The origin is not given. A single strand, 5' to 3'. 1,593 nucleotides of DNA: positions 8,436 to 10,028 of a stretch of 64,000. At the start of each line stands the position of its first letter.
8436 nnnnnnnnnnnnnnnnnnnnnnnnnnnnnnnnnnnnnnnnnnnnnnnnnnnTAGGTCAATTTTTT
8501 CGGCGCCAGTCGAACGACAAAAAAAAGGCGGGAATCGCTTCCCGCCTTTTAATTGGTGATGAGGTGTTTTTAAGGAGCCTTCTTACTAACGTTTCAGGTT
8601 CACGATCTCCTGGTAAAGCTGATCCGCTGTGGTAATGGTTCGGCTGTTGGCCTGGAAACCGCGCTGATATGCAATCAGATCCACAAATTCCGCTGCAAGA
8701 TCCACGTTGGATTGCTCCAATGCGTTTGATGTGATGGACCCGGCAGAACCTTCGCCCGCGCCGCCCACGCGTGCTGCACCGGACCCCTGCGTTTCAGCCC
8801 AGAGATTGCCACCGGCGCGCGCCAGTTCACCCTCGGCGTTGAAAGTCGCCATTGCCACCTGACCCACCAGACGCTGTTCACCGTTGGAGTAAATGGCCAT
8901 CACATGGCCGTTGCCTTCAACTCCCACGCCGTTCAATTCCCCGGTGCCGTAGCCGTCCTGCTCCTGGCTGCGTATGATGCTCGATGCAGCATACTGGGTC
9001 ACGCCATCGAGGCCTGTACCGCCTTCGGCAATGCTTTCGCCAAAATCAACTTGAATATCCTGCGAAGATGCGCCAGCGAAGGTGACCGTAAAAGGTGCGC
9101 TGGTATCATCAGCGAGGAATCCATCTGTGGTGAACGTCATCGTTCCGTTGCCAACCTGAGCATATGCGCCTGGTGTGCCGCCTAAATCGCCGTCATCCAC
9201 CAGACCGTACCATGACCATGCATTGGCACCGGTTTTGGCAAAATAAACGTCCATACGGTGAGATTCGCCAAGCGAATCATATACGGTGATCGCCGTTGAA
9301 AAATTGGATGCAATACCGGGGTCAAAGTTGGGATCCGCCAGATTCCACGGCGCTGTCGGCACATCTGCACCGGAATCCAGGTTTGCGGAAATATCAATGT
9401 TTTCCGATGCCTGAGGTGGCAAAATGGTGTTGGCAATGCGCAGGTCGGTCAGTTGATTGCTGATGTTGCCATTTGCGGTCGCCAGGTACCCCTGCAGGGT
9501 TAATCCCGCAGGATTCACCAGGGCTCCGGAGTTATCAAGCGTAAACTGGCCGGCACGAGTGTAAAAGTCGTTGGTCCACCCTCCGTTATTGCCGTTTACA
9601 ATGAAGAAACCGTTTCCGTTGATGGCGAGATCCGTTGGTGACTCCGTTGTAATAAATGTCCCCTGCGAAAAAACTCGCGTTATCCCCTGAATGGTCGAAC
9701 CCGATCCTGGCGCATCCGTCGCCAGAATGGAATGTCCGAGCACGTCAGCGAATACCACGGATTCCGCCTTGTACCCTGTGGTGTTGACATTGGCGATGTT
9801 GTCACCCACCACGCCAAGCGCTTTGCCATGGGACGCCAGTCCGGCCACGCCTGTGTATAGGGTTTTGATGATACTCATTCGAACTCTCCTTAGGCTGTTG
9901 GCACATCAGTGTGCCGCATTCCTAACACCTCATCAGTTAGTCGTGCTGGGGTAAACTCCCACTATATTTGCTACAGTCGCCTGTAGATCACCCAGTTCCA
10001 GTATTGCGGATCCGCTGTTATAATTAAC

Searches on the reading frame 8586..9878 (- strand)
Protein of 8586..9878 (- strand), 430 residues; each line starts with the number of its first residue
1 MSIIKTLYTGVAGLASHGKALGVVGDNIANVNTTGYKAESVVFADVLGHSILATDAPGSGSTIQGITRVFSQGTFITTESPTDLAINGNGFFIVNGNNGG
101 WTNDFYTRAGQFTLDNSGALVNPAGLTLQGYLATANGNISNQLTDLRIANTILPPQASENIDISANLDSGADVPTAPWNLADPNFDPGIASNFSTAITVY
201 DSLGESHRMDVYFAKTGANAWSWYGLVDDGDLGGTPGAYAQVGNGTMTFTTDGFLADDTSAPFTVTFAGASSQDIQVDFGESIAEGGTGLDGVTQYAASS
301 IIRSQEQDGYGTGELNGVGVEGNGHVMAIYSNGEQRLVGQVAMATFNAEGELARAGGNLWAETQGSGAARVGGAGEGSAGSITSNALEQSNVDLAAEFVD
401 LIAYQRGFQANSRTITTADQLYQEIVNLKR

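Call 65: search_protein_families(library=pfam, proteins=[window:8586-9878:-], max_evalue=0.00001)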
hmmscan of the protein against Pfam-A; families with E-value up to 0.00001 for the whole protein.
window:8586-9878:- (430 aa): 4 families
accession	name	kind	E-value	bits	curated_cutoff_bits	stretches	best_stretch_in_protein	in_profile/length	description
PF07559.19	FlgE_D2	-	1.6e-23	84.2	22.7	1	166-310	1-142/142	Flagellar basal body protein FlaE D2 domain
PF06429.18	Flg_bbr_C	-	3.3e-17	62.2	23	1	384-428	2-46/46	Flagellar basal body rod FlgEFG protein C-terminal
PF22692.1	LlgE_F_G_D1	-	4.3e-13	49.6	27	1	85-163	1-56/64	Flagellar hook protein FlgE/F/G D1 domain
PF00460.25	Flg_bb_rod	-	5.9e-08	33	20.7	1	7-37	1-31/31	Flagella basal body rod protein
